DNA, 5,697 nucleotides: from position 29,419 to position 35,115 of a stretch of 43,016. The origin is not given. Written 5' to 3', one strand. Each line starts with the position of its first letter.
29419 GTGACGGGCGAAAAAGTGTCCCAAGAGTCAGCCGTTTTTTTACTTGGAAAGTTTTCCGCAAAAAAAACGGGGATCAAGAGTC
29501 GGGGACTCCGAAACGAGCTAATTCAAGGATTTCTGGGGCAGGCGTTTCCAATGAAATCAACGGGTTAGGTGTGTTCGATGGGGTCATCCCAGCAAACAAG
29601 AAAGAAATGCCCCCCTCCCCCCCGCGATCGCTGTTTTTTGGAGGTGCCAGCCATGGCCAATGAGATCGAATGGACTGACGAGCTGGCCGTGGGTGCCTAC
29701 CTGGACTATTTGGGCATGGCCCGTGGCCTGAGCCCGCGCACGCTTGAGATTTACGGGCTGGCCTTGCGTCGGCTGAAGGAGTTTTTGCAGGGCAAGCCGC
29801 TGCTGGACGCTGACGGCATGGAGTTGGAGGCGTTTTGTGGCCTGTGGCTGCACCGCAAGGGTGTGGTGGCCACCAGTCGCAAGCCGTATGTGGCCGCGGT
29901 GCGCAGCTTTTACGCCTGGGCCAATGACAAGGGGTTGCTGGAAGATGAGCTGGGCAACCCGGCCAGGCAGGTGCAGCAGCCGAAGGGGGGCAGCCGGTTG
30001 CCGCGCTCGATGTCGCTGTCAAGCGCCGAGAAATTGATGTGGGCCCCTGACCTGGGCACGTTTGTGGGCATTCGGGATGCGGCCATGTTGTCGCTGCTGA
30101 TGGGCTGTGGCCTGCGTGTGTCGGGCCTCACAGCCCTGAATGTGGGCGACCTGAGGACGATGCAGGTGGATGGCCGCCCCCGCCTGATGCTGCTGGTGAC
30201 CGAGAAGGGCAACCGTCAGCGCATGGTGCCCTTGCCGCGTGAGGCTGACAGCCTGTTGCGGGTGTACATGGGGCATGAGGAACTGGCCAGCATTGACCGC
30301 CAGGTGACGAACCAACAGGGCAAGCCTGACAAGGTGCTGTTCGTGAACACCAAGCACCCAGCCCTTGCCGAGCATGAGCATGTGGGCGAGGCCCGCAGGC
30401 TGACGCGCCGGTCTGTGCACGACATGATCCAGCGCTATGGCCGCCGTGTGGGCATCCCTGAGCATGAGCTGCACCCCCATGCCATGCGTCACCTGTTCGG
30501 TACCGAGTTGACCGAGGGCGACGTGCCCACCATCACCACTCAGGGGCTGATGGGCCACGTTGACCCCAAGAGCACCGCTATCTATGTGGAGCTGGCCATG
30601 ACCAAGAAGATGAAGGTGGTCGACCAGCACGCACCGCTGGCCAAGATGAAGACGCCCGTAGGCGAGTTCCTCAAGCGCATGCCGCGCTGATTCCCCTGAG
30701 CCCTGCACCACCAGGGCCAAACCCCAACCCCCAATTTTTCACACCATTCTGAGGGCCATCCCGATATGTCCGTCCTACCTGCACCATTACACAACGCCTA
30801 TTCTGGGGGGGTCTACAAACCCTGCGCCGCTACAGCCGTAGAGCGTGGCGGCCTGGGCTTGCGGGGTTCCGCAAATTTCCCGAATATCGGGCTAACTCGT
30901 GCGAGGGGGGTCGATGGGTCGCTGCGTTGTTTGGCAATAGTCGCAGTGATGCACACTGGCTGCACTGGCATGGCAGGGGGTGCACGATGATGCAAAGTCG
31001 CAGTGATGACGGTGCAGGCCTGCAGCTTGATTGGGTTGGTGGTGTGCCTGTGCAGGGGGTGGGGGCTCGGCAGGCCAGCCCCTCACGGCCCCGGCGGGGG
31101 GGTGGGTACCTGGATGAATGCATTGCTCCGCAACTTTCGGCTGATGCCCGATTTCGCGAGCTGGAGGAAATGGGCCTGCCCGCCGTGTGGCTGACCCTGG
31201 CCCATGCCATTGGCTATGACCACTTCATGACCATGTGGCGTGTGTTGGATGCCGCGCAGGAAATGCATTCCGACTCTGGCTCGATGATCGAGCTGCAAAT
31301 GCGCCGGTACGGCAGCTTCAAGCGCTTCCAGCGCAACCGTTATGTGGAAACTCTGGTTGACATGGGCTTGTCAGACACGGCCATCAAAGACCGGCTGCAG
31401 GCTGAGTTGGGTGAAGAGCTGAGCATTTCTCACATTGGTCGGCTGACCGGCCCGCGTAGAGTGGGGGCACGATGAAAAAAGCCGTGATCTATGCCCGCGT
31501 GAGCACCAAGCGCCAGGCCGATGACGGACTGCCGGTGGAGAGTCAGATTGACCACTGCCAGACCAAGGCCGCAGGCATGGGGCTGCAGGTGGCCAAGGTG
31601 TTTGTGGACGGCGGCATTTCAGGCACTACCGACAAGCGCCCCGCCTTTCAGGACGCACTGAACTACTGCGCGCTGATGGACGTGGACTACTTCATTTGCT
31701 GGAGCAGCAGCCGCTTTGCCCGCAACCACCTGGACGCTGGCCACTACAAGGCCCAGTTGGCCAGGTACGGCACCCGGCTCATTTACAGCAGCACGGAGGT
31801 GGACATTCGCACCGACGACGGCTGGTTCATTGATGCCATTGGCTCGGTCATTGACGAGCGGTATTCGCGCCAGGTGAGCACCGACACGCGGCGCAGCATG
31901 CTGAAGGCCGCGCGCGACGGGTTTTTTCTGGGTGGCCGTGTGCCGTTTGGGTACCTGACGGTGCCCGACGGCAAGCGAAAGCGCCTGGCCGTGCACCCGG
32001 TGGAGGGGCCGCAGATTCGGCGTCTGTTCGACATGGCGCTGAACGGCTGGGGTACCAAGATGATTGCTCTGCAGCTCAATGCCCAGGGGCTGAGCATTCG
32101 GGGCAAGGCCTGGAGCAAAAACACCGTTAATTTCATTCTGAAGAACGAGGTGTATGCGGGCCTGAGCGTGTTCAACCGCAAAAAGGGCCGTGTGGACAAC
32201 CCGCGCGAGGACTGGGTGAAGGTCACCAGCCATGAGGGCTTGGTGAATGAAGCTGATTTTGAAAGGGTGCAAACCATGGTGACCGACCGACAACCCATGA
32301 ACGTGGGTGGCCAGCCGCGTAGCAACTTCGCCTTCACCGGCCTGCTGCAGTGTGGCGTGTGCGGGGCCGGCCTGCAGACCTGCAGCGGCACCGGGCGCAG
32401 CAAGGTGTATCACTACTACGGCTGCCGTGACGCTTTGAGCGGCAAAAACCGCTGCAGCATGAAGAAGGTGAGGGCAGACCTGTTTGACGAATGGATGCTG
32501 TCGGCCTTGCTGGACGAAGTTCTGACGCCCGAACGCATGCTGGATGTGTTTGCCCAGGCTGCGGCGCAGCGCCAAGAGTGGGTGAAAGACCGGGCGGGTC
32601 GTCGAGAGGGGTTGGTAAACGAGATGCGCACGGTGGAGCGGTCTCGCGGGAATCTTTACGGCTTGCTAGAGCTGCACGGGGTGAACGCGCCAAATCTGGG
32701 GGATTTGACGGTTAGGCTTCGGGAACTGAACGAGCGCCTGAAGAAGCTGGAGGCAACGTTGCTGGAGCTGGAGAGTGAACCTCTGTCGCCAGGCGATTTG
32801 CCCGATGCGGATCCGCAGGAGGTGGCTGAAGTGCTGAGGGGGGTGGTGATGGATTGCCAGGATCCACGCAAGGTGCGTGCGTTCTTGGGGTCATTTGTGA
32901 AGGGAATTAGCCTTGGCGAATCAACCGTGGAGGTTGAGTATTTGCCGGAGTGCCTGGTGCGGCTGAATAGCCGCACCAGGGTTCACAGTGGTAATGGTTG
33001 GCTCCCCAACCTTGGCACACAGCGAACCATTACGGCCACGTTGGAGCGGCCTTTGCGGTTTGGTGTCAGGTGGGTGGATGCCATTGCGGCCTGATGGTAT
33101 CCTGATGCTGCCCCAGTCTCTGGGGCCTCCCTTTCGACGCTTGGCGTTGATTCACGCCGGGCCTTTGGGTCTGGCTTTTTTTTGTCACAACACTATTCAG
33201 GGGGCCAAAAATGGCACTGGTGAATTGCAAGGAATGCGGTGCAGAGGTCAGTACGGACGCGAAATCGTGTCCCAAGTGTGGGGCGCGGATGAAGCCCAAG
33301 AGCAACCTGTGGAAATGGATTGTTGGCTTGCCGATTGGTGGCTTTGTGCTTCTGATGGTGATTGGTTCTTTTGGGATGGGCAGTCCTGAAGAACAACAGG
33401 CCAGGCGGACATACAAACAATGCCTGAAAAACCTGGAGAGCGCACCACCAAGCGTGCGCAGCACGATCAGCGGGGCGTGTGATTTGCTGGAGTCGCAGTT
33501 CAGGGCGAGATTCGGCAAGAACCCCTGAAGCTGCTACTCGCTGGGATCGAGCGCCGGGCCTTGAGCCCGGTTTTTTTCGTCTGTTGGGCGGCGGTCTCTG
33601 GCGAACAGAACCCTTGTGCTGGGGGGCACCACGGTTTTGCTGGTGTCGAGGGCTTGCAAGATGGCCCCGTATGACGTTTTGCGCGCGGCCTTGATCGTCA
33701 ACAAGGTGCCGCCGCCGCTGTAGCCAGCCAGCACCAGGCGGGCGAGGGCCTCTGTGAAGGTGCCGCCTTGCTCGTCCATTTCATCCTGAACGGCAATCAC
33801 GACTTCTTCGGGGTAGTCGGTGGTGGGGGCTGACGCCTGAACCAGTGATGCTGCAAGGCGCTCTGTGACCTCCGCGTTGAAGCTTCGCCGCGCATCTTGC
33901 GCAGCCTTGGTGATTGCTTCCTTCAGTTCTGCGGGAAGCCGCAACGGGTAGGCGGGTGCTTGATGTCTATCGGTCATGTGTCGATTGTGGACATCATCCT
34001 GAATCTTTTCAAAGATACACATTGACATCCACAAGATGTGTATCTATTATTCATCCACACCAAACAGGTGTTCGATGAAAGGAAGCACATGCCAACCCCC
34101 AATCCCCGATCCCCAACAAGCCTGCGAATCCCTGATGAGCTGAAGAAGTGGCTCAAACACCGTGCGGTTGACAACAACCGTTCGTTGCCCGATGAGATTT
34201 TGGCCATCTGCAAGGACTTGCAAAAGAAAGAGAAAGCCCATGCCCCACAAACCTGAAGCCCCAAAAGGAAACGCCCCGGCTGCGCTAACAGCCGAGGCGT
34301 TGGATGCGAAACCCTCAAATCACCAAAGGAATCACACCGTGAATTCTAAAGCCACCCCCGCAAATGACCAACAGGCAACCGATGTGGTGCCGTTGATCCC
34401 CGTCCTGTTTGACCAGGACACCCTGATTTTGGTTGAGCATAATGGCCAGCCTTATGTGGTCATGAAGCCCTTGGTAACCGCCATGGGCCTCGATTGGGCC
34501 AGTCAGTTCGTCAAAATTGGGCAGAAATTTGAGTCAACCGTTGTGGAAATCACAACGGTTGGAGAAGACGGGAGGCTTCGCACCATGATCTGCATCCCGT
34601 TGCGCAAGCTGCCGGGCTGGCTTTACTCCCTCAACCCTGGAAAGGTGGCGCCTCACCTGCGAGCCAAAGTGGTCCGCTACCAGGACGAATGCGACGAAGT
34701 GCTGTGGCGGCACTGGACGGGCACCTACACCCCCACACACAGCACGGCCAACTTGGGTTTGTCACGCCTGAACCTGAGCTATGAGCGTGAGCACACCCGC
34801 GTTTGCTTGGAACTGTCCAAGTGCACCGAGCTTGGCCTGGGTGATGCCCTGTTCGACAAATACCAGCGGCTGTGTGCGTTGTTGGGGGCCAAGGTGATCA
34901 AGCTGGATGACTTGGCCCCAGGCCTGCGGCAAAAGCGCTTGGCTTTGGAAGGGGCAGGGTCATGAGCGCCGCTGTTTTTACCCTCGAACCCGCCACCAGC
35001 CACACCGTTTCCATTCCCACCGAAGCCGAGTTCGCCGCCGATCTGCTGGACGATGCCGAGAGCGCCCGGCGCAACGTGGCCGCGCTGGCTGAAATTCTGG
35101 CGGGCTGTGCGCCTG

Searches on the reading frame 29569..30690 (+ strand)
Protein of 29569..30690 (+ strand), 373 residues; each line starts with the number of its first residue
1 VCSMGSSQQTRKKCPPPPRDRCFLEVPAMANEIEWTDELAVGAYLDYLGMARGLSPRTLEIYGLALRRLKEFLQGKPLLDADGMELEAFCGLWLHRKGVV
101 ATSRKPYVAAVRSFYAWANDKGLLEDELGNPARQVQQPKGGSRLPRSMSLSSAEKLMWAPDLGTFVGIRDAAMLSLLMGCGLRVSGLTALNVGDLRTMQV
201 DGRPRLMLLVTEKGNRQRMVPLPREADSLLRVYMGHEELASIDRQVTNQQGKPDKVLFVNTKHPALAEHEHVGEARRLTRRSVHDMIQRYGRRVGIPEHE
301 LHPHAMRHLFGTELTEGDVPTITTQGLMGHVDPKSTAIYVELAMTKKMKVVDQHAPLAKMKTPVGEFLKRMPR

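Call 77: search_protein_families(library=phrogs, proteins=[window:29569-30690:+], max_evalue=0.001)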
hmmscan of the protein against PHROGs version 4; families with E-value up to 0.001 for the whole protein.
window:29569-30690:+ (373 aa): 2 families
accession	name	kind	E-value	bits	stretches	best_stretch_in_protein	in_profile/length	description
phrog_1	-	integration and excision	3.4e-33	116.8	1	41-359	170-452/611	integrase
phrog_216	-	integration and excision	1.6e-25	90.8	1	106-342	17-224/301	integrase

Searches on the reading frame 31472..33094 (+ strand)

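Call 77: search_protein_families(library=phrogs, proteins=[window:31472-33094:+], max_evalue=0.001)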
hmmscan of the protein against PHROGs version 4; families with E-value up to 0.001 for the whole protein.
window:31472-33094:+ (540 aa): 3 families
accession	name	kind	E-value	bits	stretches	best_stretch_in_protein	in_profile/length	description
phrog_95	-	integration and excision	6.5e-94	316.7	1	1-487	87-561/651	integrase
phrog_125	-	DNA, RNA and nucleotide metabolism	3e-20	73.8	1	1-272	19-250/254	DNA invertase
phrog_6620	-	integration and excision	2.9e-06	28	1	2-85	56-134/201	transposase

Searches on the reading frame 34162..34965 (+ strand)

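Call 77: search_protein_families(library=phrogs, proteins=[window:34162-34965:+], max_evalue=0.001)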
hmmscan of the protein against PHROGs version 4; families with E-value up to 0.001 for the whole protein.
window:34162-34965:+ (267 aa): 7 families
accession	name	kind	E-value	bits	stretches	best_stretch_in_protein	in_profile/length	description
phrog_524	-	transcription regulation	1.4e-49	170.7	1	77-188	8-120/317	anti-repressor Ant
phrog_14366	-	unknown function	1.5e-33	116.5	1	81-181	6-107/122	-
phrog_245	-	transcription regulation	4.7e-21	76.6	1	39-172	11-126/319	anti-repressor Ant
phrog_2127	-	transcription regulation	2.3e-11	45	1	83-179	9-92/313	anti-repressor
phrog_29922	-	unknown function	6.3e-11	43.3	1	77-194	7-127/230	-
phrog_7940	-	unknown function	2.1e-08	35.1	1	83-151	9-75/252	-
phrog_130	-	transcription regulation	1.4e-05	25.3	1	56-175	137-248/480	anti-repressor Ant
